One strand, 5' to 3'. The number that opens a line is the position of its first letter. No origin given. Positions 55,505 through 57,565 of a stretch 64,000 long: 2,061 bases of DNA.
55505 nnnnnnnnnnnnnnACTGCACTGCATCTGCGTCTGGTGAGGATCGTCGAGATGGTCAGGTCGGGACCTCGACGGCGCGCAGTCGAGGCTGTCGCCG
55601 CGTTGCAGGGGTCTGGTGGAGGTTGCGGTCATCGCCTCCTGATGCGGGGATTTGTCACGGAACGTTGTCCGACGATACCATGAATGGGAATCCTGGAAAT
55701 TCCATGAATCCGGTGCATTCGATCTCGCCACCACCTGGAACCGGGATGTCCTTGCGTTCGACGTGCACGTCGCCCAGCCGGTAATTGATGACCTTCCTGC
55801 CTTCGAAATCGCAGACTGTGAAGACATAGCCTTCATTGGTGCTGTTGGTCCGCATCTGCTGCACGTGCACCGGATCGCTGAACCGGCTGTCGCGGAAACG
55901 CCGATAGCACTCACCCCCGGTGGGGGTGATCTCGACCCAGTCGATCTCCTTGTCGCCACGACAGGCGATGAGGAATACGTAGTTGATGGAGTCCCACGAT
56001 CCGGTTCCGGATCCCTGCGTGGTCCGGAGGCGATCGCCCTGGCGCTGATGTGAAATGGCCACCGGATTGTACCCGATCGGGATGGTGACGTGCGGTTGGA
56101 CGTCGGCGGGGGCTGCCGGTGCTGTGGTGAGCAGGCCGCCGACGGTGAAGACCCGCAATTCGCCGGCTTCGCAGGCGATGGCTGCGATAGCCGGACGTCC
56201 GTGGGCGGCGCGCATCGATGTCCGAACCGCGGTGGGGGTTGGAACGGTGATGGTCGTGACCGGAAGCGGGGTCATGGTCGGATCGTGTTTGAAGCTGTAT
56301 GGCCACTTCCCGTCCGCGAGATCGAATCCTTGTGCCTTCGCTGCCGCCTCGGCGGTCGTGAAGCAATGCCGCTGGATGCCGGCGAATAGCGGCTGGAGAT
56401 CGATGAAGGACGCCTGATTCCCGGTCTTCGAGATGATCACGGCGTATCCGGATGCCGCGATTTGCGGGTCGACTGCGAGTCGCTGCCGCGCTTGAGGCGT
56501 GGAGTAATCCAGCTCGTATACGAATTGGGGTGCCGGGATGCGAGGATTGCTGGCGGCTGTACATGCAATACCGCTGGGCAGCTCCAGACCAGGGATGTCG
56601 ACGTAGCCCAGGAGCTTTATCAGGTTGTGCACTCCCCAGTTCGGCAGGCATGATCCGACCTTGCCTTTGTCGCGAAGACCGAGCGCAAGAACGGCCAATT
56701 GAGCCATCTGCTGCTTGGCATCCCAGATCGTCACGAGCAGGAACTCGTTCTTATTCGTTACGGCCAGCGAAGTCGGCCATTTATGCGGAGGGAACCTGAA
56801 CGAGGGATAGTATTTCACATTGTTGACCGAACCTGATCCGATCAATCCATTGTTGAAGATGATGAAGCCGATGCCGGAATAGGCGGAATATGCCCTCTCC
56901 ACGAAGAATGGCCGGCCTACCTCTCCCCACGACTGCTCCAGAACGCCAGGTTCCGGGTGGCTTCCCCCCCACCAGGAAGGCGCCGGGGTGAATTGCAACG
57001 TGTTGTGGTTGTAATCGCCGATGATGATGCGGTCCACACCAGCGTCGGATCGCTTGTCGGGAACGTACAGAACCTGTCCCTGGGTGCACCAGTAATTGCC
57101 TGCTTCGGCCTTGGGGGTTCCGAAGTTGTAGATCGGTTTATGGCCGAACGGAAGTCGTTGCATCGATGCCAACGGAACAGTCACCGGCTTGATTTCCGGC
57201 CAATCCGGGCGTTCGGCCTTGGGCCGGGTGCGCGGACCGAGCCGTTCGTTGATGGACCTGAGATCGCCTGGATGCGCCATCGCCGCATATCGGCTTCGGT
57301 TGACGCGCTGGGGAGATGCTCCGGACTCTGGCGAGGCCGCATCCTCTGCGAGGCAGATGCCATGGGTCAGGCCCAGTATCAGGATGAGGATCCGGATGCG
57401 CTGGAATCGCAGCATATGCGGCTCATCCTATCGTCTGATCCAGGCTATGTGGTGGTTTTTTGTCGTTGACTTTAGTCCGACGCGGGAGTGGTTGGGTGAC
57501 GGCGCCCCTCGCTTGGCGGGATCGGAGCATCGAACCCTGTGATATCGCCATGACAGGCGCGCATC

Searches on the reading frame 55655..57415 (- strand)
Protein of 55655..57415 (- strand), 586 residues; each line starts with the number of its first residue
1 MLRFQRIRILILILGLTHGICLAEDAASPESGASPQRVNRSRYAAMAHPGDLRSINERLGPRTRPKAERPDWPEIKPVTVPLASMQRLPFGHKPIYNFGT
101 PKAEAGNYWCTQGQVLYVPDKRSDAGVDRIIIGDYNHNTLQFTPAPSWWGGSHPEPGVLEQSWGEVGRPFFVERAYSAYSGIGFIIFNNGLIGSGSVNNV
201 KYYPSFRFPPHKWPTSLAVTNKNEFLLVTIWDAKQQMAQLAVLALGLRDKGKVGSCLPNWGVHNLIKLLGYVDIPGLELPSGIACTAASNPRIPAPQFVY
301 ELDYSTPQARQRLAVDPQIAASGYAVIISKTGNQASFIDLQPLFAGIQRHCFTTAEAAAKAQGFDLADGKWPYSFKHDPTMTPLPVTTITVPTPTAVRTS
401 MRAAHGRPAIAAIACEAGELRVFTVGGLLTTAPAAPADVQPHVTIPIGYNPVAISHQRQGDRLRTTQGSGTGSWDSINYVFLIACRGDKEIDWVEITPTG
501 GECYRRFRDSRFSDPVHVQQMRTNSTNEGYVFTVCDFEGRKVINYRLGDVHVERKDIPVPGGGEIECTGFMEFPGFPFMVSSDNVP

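Call 22: search_protein_families(library=pfam, max_evalue=0.001, proteins=[window:55655-57415:-])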
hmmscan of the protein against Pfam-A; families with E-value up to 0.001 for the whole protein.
window:55655-57415:- (586 aa): 0 families

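Call 56: search_solved_structures(query=window:55655-57415:-, max_evalue=1)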
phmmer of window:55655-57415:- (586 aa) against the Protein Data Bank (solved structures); distinct sequences matched with E-value up to 1: 3.
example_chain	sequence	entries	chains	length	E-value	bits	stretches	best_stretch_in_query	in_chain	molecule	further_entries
8k3a_B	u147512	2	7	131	0.36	12.5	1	423-484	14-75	NB2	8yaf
8yat_C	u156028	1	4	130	0.36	12.5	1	423-484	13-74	NB2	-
7nxx_B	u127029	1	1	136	0.36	12.4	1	422-484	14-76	nanobody 2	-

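Call 57: search_protein_families(library=pfam, max_evalue=1, proteins=[window:55655-57415:-])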
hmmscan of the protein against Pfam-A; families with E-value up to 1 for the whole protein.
window:55655-57415:- (586 aa): 0 families

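Call 67: find_homologous_proteins(query=window:55655-57415:-, max_evalue=0.00001)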
Query window:55655-57415:- (586 aa): 92 proteins with E <= 0.00001 among 8000 candidates.
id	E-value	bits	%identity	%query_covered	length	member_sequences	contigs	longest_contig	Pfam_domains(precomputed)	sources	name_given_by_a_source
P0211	0.0e+0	1160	97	86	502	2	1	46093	-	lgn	-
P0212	1.2e-277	941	70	94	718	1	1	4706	-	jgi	jgi:hypothetical protein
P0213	1.2e-243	828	63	95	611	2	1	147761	-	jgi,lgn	-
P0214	5.7e-241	819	61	95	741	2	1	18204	-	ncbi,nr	ncbi:MAG: hypothetical protein H0X38_01125 [Planctomycetes bacterium]|nr:hypothetical protein [Planc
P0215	7.8e-166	571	47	94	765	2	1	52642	-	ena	-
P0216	2.6e-159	550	47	94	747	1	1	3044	-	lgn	-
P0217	2.7e-156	540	45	94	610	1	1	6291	-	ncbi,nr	ncbi:MAG: hypothetical protein NTW87_32150, partial [Planctomycetota bacterium]|nr:hypothetical prot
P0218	2.3e-150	520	45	94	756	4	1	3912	-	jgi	-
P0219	9.5e-149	515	44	94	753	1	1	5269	-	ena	-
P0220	9.2e-144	498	45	91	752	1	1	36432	-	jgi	-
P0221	5.4e-143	496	44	97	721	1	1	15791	-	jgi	jgi:hypothetical protein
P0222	8.3e-95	337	34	96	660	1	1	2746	-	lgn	-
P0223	2.4e-93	332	35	96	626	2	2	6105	-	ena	-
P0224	4.2e-93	331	36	94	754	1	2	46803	-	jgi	jgi:hypothetical protein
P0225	1.5e-89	319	37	94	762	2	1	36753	-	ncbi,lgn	ncbi:MAG TPA: hypothetical protein VGP72_25220 [Planctomycetota bacterium]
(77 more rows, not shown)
